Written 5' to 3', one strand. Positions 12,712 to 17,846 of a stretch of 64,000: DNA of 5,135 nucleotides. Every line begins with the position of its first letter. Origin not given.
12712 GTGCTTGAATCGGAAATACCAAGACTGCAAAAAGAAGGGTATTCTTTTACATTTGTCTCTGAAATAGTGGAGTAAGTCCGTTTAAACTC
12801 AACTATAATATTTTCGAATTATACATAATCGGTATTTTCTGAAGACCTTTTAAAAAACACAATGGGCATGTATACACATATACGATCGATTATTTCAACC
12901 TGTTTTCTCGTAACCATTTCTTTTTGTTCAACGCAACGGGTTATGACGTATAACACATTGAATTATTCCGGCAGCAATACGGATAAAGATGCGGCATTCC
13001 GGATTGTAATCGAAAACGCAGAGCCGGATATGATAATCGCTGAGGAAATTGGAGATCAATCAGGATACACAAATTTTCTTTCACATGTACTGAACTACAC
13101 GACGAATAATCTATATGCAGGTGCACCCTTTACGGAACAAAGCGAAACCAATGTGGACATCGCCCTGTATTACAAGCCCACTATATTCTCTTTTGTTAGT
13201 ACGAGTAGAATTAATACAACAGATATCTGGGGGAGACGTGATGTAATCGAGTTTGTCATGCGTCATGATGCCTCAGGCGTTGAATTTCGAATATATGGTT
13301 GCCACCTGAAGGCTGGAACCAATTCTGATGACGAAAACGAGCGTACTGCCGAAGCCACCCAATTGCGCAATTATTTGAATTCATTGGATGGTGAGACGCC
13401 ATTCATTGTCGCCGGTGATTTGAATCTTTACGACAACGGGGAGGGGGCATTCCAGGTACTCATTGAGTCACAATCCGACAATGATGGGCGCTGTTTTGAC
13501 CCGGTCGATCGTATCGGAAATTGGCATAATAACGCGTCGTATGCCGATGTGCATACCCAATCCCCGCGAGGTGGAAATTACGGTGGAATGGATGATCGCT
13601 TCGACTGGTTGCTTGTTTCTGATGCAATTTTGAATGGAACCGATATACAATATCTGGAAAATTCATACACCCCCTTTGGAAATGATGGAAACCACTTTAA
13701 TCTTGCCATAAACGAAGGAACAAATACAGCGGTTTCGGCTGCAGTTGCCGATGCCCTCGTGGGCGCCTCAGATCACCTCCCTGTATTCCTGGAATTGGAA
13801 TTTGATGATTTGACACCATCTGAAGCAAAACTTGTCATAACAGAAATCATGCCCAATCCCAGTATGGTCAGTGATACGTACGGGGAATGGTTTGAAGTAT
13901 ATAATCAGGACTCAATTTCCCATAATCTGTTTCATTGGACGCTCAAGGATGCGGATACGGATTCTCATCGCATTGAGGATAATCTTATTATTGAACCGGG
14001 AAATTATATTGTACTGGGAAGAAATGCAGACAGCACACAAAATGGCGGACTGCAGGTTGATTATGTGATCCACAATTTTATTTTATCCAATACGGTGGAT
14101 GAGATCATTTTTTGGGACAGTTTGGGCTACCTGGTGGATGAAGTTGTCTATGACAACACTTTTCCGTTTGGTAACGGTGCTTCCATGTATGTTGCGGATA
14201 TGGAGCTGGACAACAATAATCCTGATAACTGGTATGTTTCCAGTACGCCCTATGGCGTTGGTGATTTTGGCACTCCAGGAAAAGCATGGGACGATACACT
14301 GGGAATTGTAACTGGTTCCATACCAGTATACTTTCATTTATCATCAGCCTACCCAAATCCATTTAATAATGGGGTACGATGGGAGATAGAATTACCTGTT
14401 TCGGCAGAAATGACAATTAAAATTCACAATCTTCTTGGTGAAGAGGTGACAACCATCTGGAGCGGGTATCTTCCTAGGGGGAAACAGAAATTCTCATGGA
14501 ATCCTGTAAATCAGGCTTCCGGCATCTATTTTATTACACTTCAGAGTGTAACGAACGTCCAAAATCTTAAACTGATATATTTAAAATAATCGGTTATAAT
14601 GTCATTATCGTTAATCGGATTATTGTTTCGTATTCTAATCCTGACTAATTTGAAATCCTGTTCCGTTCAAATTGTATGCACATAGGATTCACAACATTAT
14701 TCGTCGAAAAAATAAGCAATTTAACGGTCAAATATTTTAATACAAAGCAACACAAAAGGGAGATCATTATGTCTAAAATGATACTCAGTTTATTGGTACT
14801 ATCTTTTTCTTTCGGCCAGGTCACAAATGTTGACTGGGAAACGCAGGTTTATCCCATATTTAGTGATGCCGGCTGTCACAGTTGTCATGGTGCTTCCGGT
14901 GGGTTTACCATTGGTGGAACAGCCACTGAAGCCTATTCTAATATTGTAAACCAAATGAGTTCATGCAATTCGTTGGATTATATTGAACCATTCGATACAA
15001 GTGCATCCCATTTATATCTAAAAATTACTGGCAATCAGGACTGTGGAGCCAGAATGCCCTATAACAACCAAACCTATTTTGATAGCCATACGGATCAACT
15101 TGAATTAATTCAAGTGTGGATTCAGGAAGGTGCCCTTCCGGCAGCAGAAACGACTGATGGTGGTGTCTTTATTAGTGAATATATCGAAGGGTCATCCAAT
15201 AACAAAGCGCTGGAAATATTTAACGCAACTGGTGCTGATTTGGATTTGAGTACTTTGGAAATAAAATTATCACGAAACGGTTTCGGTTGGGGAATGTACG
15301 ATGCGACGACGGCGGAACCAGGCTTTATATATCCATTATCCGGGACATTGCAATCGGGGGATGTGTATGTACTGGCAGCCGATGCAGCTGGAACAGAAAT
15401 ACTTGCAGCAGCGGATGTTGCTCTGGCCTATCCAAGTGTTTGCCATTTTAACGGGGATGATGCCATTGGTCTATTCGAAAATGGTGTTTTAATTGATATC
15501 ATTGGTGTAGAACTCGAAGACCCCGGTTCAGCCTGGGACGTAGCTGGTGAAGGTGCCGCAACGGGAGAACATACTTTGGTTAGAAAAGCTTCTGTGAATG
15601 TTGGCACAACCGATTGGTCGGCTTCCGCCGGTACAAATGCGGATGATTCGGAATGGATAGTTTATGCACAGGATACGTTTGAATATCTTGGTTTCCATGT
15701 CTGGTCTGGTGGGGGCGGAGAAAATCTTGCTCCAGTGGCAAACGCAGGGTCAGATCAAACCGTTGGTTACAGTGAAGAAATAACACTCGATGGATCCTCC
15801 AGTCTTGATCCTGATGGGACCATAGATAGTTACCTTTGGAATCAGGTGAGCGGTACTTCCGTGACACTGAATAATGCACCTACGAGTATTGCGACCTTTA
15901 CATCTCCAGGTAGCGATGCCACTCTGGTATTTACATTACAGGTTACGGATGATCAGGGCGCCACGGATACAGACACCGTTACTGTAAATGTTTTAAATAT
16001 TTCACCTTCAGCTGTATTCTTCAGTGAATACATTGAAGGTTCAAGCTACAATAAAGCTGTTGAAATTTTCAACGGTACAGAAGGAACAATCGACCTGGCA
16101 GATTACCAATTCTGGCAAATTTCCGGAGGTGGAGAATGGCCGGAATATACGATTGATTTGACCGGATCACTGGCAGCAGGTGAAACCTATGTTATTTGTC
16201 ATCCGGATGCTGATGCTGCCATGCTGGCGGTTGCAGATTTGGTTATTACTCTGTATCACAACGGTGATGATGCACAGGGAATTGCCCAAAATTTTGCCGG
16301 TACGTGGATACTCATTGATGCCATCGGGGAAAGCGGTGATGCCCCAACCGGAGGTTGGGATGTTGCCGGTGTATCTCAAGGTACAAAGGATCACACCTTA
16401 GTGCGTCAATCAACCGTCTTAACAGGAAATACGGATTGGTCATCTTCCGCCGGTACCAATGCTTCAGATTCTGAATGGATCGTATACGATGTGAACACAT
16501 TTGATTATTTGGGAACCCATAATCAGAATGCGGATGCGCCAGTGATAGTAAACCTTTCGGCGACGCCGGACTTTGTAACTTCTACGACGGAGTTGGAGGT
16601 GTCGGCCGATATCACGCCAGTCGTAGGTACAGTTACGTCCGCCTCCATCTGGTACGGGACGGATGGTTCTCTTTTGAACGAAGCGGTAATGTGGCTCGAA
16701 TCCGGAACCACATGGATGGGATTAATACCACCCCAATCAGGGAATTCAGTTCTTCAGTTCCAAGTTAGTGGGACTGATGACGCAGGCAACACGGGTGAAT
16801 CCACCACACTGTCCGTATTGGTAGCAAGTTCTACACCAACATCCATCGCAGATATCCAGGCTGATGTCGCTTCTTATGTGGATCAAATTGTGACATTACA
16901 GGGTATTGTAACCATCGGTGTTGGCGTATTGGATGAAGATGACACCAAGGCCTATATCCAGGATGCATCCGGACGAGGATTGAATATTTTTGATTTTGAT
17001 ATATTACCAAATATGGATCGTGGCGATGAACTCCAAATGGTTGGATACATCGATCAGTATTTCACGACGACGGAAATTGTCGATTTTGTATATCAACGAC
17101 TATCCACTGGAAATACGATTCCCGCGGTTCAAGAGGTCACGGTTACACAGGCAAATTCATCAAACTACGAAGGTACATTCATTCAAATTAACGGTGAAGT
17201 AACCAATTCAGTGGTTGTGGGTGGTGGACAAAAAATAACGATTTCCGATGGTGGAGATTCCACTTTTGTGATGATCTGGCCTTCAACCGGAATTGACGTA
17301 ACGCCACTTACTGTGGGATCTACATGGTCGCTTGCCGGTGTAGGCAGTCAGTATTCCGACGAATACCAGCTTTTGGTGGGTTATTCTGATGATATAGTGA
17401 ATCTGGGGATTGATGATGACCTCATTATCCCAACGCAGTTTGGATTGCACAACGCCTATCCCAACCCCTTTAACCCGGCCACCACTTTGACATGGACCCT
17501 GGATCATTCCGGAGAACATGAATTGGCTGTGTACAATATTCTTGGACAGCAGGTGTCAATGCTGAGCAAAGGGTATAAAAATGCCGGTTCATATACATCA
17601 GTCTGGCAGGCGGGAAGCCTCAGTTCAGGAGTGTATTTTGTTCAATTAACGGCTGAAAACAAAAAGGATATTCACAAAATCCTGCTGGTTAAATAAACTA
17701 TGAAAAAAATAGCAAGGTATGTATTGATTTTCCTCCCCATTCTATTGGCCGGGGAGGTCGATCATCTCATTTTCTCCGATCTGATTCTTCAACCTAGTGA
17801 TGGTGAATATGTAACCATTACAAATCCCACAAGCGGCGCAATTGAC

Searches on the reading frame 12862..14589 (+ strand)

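Call 4: search_protein_families(library=pfam, proteins=[window:12862-14589:+], max_evalue=0.01)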
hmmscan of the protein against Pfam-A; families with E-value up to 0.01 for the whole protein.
window:12862-14589:+ (575 aa): 6 families
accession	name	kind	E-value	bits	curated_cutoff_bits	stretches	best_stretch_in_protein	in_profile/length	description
PF00932.25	LTD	-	5.1e-14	53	34.3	1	320-430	4-107/109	Lamin Tail Domain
PF03372.29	Exo_endo_phos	-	1.6e-06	28.5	24.5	1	28-216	1-174/225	Endonuclease/Exonuclease/phosphatase family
PF18962.6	Por_Secre_tail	-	5e-06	27.2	27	1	497-570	2-72/75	Secretion system C-terminal sorting domain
PF19580.5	Exo_endo_phos_3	-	2e-05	24.2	27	1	94-313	94-310/311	Endonuclease/Exonuclease/phosphatase family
PF22669.2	Exo_endo_phos2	-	0.00093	19.3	27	1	53-194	39-185/288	Endonuclease/Exonuclease/phosphatase family 2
PF13860.13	FlgD_ig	-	0.0011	19.3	27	1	506-561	13-74/79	FlgD Ig-like domain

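Call 5: search_protein_families(library=ncbifam, proteins=[window:12862-14589:+], max_evalue=0.01)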
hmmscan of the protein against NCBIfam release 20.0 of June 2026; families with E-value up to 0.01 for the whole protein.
window:12862-14589:+ (575 aa): 3 families
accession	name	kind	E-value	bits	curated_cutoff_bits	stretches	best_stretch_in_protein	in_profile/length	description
TIGR04183.1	Por_Secre_tail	domain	5.1e-08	32.8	23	1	497-572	2-70/72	T9SS type A sorting domain-containing protein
NF033681.1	ExeM_NucH_DNase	subfamily_domain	0.00032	19.7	300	1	96-313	336-545/546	ExeM/NucH family extracellular endonuclease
NF045851.1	mem_nucl_MnuA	subfamily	0.0016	18.5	185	0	27-87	1-67/317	MnuA family membrane nuclease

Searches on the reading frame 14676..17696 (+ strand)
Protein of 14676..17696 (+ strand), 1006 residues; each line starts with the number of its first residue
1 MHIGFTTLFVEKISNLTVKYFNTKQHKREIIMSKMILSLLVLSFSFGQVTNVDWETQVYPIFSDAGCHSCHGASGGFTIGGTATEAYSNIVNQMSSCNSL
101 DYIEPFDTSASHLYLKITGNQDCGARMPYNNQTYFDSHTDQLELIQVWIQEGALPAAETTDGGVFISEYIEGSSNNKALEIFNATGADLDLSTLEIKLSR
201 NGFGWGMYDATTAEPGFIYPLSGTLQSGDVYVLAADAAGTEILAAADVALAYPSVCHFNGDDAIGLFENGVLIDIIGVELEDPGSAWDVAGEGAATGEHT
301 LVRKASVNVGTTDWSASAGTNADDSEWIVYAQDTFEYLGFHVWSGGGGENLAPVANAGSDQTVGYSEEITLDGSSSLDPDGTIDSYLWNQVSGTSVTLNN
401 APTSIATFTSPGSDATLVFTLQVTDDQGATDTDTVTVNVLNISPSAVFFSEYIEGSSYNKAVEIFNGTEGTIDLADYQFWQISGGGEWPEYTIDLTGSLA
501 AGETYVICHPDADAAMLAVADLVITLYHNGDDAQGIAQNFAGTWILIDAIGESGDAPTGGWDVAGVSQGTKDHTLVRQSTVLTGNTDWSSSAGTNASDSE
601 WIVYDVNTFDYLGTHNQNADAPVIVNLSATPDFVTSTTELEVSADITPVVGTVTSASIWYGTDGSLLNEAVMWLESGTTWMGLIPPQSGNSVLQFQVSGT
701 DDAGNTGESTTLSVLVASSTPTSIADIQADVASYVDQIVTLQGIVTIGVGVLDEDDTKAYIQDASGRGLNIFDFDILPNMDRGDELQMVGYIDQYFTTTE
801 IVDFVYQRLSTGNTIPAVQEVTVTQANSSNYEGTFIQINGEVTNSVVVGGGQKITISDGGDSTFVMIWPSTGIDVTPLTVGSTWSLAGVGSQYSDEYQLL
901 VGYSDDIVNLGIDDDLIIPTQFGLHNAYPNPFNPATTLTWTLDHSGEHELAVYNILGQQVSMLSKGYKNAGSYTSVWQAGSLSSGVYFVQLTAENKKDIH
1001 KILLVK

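Call 27: search_protein_families(library=ncbifam, proteins=[window:14676-17696:+], max_evalue=0.001)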
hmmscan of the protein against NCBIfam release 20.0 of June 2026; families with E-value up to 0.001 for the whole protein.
window:14676-17696:+ (1006 aa): 5 families
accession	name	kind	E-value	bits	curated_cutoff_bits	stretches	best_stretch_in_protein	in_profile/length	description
NF033680.1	exonuc_ExeM-GG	exception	4.7e-35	120.9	1300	2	445-645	24-209/884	extracellular exonuclease ExeM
NF038112.1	myxo_dep_M36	subfamily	4.2e-21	73.9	1500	1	308-447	1147-1290/1604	myxosortase-dependent M36 family metallopeptidase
TIGR04183.1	Por_Secre_tail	domain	4.4e-13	49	23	1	928-1003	2-70/72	T9SS type A sorting domain-containing protein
NF038111.1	rhom_dep_M36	equivalog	3.2e-09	34.8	1700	1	350-444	1184-1280/1315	rhombosortase-dependent M36 family metallopeptidase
NF038113.1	T9SSA_dep_M36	equivalog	5.5e-05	21.5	885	1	927-1004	795-868/869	T9SS-dependent M36 family metallopeptidase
